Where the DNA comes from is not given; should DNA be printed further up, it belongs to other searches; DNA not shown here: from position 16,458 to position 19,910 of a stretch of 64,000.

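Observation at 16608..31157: lexA, two giant secreted C25/PorU-like genes and a DnaE2-like polymerase are packed as one apparent operon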

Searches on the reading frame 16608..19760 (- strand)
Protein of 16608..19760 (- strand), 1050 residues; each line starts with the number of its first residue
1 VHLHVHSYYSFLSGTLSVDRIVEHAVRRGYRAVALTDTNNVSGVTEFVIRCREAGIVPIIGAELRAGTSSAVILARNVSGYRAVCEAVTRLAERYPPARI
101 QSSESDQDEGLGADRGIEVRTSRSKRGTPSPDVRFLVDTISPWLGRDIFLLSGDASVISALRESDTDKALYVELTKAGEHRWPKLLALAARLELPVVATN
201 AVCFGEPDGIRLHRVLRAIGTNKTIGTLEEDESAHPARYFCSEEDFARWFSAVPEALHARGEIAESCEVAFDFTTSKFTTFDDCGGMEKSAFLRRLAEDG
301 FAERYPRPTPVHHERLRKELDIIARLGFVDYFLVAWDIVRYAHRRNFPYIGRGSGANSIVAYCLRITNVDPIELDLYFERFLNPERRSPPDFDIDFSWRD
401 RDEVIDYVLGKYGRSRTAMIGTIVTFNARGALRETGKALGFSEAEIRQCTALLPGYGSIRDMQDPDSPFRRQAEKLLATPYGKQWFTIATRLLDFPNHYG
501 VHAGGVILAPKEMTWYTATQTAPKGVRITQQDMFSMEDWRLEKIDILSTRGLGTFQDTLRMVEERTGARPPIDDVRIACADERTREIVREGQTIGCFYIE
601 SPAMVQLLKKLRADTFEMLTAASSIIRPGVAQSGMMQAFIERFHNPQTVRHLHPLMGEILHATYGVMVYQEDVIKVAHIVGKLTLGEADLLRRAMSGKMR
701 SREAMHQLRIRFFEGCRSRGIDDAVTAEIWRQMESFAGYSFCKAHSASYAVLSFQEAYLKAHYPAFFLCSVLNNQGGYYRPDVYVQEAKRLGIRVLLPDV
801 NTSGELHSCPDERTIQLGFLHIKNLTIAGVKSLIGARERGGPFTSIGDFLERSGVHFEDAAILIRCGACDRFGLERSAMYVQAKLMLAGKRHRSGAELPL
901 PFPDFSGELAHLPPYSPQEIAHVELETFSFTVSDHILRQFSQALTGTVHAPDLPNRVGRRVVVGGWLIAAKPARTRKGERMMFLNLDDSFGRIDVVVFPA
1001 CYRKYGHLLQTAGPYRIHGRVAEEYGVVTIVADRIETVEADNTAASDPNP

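Call 7: search_protein_families(library=pfam, proteins=[window:16608-19760:-], max_evalue=0.01)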
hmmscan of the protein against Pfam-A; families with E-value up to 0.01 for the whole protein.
window:16608-19760:- (1050 aa): 6 families
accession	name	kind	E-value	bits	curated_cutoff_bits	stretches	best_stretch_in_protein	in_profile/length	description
PF07733.18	DNA_pol3_alpha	-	2e-71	241.1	23.9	1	292-547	2-259/260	Bacterial DNA polymerase III alpha NTPase domain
PF17657.6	DNA_pol3_finger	-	4.5e-40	137.1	22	1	554-719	4-165/166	Bacterial DNA polymerase III alpha subunit finger domain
PF02811.25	PHP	-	2.2e-20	74.1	26.4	1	2-92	1-96/164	PHP domain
PF14579.12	HHH_6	-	3e-17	63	25.6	1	792-878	1-89/90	Helix-hairpin-helix motif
PF01336.31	tRNA_anti-codon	-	4.7e-11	42.9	27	1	961-1037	1-74/75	OB-fold nucleic acid binding domain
PF03934.19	T2SSK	-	0.0098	16.7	24.2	0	823-854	16-46/63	Type II secretion system (T2SS), protein K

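Call 8: search_protein_families(library=ncbifam, proteins=[window:16608-19760:-], max_evalue=0.01)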
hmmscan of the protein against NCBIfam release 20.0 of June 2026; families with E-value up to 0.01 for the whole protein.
window:16608-19760:- (1050 aa): 14 families
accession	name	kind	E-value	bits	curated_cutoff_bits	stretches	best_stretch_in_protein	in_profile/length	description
NF004226.0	PRK05673.1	equivalog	2.1e-211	704.8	1002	1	1-1043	7-1067/1146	DNA polymerase III subunit alpha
TIGR00594.1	polc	superfamily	3.8e-197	657.6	434.35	1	1-998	2-1022/1022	DNA polymerase III subunit alpha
NF005298.0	PRK06826.1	equivalog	5.7e-197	656.8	1260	2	183-1041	189-1075/1151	DNA polymerase III subunit alpha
NF004225.0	PRK05672.1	subfamily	7.8e-185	616.8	939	1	2-1042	8-1036/1047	error-prone DNA polymerase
NF005377.0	PRK06920.1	equivalog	5.1e-166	554.4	1806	2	183-1040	174-1025/1108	DNA polymerase III subunit alpha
NF005617.0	PRK07374.1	equivalog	1.9e-153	512.9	1653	3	184-875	191-896/1170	DNA polymerase III subunit alpha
NF005582.0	PRK07279.1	equivalog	9.5e-147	490.7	1279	2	193-1040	147-966/1033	DNA polymerase III subunit alpha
NF005516.0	PRK07135.1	equivalog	7.3e-145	484.5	1084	2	222-875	160-815/974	DNA polymerase III DnaE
NF004550.0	PRK05898.1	equivalog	1.2e-122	411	1182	2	196-883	137-820/971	DNA polymerase III subunit alpha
NF007079.0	PRK09532.1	equivalog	5.5e-101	339.2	1525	2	185-742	190-777/876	DNA polymerase III subunit alpha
NF005616.0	PRK07373.1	equivalog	2e-35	122.2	646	2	737-890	34-190/449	DNA polymerase III subunit alpha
NF001688.0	PRK00448.1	equivalog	8.2e-25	86.6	873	2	2-68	340-406/1445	PolC-type DNA polymerase III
TIGR01405.1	polC_Gram_pos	equivalog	7.4e-18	63.7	1043.45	2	2-65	106-169/1211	DNA polymerase III subunit alpha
NF041577.1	nside_bi_sphtase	equivalog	1e-05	24.9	400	1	2-64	5-65/276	3',5'-nucleoside bisphosphate phosphatase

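Call 11: find_encoding_contigs(protein=window:16608-19760:-, flank=10000, max_places=6)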
Protein window:16608-19760:- (1050 aa): no gene with exactly this product is on record in the collection.

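Call 12: search_solved_structures(query=window:16608-19760:-, max_evalue=1e-10)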
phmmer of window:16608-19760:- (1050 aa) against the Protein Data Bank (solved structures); distinct sequences matched with E-value up to 1e-10: 13.
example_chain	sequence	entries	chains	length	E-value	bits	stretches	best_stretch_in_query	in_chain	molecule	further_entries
5fku_A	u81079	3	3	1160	1.3e-134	453.5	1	185-1022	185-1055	DNA POLYMERASE III SUBUNIT ALPHA | DNA POLYMERASE III ALPHA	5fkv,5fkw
4jom_A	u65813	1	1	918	2e-125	423.1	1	171-880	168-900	DNA polymerase III subunit alpha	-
5m1s_A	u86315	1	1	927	1.9e-124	419.9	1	171-881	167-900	DNA polymerase III subunit alpha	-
2hqa_A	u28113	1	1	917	2.2e-124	419.7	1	171-880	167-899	DNA polymerase III alpha subunit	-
2hnh_A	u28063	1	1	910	3.4e-124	419.1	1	171-879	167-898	DNA polymerase III alpha subunit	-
3e0d_A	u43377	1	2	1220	8e-112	378.1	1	313-1021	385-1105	DNA polymerase III subunit alpha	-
2hpi_A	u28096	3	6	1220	1.6e-111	377.1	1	313-1021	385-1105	DNA polymerase III alpha subunit | DNA polymerase III subunit alpha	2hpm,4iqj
7pu7_A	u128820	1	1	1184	2.2e-105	356.8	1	185-1042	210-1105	DNA polymerase III subunit alpha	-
5lew_A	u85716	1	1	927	5.3e-102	345.6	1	185-881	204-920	DNA polymerase III subunit alpha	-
4gx8_A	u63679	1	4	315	6.1e-15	57.4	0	1-90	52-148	DNA polymerase III subunit epsilon,DNA polymerase III subunit alpha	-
4gx9_A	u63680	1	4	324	6.6e-15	57.2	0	1-90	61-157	DNA polymerase III subunit epsilon,DNA polymerase III subunit alpha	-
3f2b_A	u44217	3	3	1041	7.5e-12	47.1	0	184-372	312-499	DNA-directed DNA polymerase III alpha chain | GEOBACILLUS KAUSTOPHILUS DNA POLC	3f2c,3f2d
9qpc_A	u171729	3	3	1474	4.5e-11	44.6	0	2-77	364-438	DNA polymerase III PolC-type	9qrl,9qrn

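Call 13: find_homologous_proteins(query=window:16608-19760:-, max_evalue=1e-50)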
Query window:16608-19760:- (1050 aa): 7984 proteins with E <= 1e-50 among 8000 candidates; the best 120 are listed.
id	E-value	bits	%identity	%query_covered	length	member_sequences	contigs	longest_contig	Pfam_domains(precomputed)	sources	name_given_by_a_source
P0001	0.0e+0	2424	100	100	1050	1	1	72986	PF02811.27,PF14579.13,PF01336.32,PF17657.7,PF07733.19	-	-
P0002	0.0e+0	1615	68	99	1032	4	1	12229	PF02811.27,PF14579.13,PF01336.32,PF17657.7,PF07733.19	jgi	-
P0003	0.0e+0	1502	64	99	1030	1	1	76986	PF02811.27,PF14579.13,PF01336.32,PF17657.7,PF07733.19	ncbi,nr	ncbi:MAG: DNA polymerase III subunit alpha [Ignavibacteria bacterium]|nr:DNA polymerase III subunit 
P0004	0.0e+0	1502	64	99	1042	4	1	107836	PF02811.27,PF14579.13,PF01336.32,PF17657.7,PF07733.19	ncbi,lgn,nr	ncbi:MAG: DNA polymerase III subunit alpha [Ignavibacteriae bacterium]|nr:DNA polymerase III subunit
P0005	0.0e+0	1478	62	99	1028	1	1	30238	PF02811.27,PF14579.13,PF01336.32,PF17657.7,PF07733.19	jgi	jgi:DNA-directed DNA polymerase III PolC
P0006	0.0e+0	1474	63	99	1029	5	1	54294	PF02811.27,PF14579.13,PF01336.32,PF17657.7,PF07733.19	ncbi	-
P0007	0.0e+0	1464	63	99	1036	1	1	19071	PF02811.27,PF14579.13,PF01336.32,PF17657.7,PF07733.19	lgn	-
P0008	0.0e+0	1462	63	99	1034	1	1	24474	PF02811.27,PF14579.13,PF01336.32,PF17657.7,PF07733.19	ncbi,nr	ncbi:MAG: DNA polymerase III subunit alpha, partial [Bacteroidota bacterium]|nr:DNA polymerase III s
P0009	0.0e+0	1462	61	99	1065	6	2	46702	PF02811.27,PF14579.13,PF01336.32,PF17657.7,PF07733.19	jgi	-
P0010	0.0e+0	1459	62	99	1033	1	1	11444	PF02811.27,PF14579.13,PF01336.32,PF17657.7,PF07733.19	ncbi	-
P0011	0.0e+0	1459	62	99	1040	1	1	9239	PF02811.27,PF14579.13,PF01336.32,PF17657.7,PF07733.19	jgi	jgi:DNA-directed DNA polymerase III PolC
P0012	0.0e+0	1457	62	99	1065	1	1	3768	PF02811.27,PF14579.13,PF01336.32,PF17657.7,PF07733.19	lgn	-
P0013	0.0e+0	1456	62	99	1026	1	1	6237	PF02811.27,PF14579.13,PF01336.32,PF17657.7,PF07733.19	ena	-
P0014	0.0e+0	1453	63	99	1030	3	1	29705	PF02811.27,PF14579.13,PF01336.32,PF17657.7,PF07733.19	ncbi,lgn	-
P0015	0.0e+0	1452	61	99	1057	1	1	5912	PF02811.27,PF14579.13,PF01336.32,PF17657.7,PF07733.19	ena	-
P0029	0.0e+0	1409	62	99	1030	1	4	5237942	PF02811.27,PF14579.13,PF01336.32,PF17657.7,PF07733.19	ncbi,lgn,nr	ncbi:MAG: DNA polymerase III subunit alpha [Bacteroidia bacterium]|nr:DNA polymerase III subunit alp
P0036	0.0e+0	1343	58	99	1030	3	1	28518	PF02811.27,PF14579.13,PF01336.32,PF17657.7,PF07733.19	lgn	-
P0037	0.0e+0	1324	57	99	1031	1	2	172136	PF02811.27,PF14579.13,PF01336.32,PF17657.7,PF07733.19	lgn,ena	-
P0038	0.0e+0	1319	58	99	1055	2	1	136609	PF02811.27,PF14579.13,PF01336.32,PF17657.7,PF07733.19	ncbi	-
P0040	0.0e+0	1310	57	99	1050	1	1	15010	PF02811.27,PF14579.13,PF01336.32,PF17657.7,PF07733.19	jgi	jgi:DNA-directed DNA polymerase III PolC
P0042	0.0e+0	1303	56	98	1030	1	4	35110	PF02811.27,PF14579.13,PF01336.32,PF17657.7,PF07733.19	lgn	-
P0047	0.0e+0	1016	47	99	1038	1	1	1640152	PF02811.27,PF14579.13,PF01336.32,PF17657.7,PF07733.19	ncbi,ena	-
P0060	6.4e-266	903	45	99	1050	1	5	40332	PF02811.27,PF14579.13,PF01336.32,PF17657.7,PF07733.19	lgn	-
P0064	2.0e-248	845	41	99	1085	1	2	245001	PF02811.27,PF14579.13,PF01336.32,PF17657.7,PF07733.19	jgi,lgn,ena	-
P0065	1.3e-236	806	40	100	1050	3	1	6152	PF02811.27,PF14579.13,PF01336.32,PF17657.7,PF07733.19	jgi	jgi:DNA-directed DNA polymerase III PolC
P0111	3.8e-216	738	39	100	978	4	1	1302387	PF02811.27,PF14579.13,PF17657.7,PF07733.19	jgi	jgi:error-prone DNA polymerase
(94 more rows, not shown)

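Call 14: find_encoding_contigs(protein=P0004, flank=10000, max_places=2)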
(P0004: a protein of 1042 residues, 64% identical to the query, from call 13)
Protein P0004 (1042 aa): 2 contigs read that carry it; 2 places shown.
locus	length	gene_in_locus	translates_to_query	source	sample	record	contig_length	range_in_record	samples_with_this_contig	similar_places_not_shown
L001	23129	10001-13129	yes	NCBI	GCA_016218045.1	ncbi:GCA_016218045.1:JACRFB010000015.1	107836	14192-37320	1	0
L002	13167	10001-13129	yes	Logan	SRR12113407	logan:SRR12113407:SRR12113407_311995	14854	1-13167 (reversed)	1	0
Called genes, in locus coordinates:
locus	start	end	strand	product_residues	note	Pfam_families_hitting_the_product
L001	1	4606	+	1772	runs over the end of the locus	PF01364:Peptidase_C25, PF15711:ILEI, PF07705:CARDB (weak), PF13860:FlgD_ig (faint)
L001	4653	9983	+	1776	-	PF01364:Peptidase_C25, PF15711:ILEI, PF07705:CARDB, PF13860:FlgD_ig (weak)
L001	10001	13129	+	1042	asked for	PF02811:PHP, PF07733:DNA_pol3_alpha, PF17657:DNA_pol3_finger, PF14579:HHH_6, PF01336:tRNA_anti-codon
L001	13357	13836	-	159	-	PF11716:MDMPI_N (weak), PF12867:DinB_2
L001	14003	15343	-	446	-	PF11700:ATG22, PF07690:MFS_1, PF13347:MFS_2 (faint)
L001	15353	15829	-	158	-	PF01029:NusB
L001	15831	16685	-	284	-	PF00005:ABC_tran, PF02463:SMC_N (faint), PF13304:AAA_21 (weak)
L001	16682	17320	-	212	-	PF22175:Ogg-HhH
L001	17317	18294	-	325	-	PF00730:HhH-GPD, PF00633:HHH (weak), PF10576:EndIII_4Fe-2S (weak)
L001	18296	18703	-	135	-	PF00293:NUDIX, PF14815:NUDIX_4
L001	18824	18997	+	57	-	-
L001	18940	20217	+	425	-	PF00285:Citrate_synt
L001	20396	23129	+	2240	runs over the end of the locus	PF25778:DUF7948, PF06739:SBBP (weak), PF13895:Ig_2 (faint), PF06739:SBBP (weak), PF13927:Ig_3 (faint)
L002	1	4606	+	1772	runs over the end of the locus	PF01364:Peptidase_C25, PF15711:ILEI, PF07705:CARDB (weak), PF13860:FlgD_ig (faint)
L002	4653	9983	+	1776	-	PF01364:Peptidase_C25, PF15711:ILEI, PF07705:CARDB, PF13860:FlgD_ig (weak)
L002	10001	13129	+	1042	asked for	PF02811:PHP, PF07733:DNA_pol3_alpha, PF17657:DNA_pol3_finger, PF14579:HHH_6, PF01336:tRNA_anti-codon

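Call 15: find_encoding_contigs(protein=P0029, flank=10000, max_places=2)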
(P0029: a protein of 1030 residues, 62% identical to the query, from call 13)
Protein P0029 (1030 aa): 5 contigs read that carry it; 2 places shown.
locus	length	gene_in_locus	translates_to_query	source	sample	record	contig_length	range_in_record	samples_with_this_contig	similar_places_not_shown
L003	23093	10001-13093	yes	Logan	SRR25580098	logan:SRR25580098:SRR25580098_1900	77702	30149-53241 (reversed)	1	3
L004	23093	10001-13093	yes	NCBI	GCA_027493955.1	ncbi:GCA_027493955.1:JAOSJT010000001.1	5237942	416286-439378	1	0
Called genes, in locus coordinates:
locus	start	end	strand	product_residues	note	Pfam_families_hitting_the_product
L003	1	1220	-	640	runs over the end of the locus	PF13522:GATase_6, PF13537:GATase_7, PF00733:Asn_synthase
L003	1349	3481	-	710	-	-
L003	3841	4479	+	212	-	PF01726:LexA_DNA_bind, PF00717:Peptidase_S24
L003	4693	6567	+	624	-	-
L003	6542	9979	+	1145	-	PF01364:Peptidase_C25, PF15711:ILEI, PF07705:CARDB, PF13860:FlgD_ig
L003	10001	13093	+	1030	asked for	PF02811:PHP, PF07733:DNA_pol3_alpha, PF17657:DNA_pol3_finger, PF14579:HHH_6, PF01336:tRNA_anti-codon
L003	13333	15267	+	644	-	PF00515:TPR_1 (faint), PF13181:TPR_8 (faint), PF13424:TPR_12, PF02518:HATPase_c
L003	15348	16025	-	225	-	-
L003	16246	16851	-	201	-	PF00578:AhpC-TSA, PF08534:Redoxin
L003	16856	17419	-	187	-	PF00578:AhpC-TSA, PF08534:Redoxin, PF00085:Thioredoxin (weak)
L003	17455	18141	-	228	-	-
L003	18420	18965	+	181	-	-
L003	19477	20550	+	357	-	PF00072:Response_reg, PF07228:SpoIIE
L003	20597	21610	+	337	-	PF04392:ABC_sub_bind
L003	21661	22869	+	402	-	PF01740:STAS, PF13466:STAS_2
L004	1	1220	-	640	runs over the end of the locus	PF13522:GATase_6, PF13537:GATase_7, PF00733:Asn_synthase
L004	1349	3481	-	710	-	-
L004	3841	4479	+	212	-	PF01726:LexA_DNA_bind, PF00717:Peptidase_S24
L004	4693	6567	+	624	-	-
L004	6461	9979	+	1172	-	PF01364:Peptidase_C25, PF15711:ILEI, PF07705:CARDB, PF13860:FlgD_ig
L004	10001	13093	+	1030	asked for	PF02811:PHP, PF07733:DNA_pol3_alpha, PF17657:DNA_pol3_finger, PF14579:HHH_6, PF01336:tRNA_anti-codon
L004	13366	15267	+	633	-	PF00515:TPR_1 (faint), PF13181:TPR_8 (faint), PF13424:TPR_12, PF02518:HATPase_c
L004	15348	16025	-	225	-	-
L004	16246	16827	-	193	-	PF00578:AhpC-TSA, PF08534:Redoxin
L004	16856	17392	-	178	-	PF00578:AhpC-TSA, PF08534:Redoxin, PF00085:Thioredoxin (weak)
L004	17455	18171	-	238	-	-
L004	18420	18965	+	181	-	-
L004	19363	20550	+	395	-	PF00072:Response_reg, PF07228:SpoIIE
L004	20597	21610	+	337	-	PF04392:ABC_sub_bind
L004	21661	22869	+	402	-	PF01740:STAS, PF13466:STAS_2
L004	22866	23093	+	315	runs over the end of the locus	PF02653:BPD_transp_2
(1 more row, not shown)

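Call 16: find_encoding_contigs(protein=P0003, flank=10000, max_places=2)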
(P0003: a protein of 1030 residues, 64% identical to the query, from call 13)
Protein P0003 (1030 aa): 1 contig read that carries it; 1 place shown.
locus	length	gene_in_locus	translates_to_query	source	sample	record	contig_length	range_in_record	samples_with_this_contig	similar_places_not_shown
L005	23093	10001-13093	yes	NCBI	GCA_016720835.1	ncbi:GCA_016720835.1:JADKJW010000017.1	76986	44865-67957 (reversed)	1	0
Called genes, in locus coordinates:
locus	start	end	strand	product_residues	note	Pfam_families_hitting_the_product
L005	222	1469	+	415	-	PF00082:Peptidase_S8 (weak)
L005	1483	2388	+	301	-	-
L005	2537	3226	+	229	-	-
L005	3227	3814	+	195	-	-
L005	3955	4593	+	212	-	PF01726:LexA_DNA_bind, PF00717:Peptidase_S24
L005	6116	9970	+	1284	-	PF01364:Peptidase_C25, PF15711:ILEI, PF07705:CARDB (weak), PF13860:FlgD_ig (faint)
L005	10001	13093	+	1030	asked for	PF02811:PHP, PF07733:DNA_pol3_alpha, PF17657:DNA_pol3_finger, PF14579:HHH_6, PF01336:tRNA_anti-codon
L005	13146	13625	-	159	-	PF12867:DinB_2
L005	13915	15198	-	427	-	PF07690:MFS_1, PF11700:ATG22, PF13347:MFS_2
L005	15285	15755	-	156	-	PF01029:NusB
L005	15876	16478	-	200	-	PF00005:ABC_tran, PF13304:AAA_21 (weak)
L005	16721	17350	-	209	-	PF22175:Ogg-HhH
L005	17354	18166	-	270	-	PF00730:HhH-GPD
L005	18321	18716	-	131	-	PF00293:NUDIX, PF14815:NUDIX_4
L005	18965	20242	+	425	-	PF00285:Citrate_synt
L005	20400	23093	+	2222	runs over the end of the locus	PF25778:DUF7948, PF13927:Ig_3 (faint), PF06739:SBBP (faint), PF00801:PKD (faint), PF19081:Ig_7 (faint), PF06832:BiPBP_C (faint), PF18911:PKD_4 (faint)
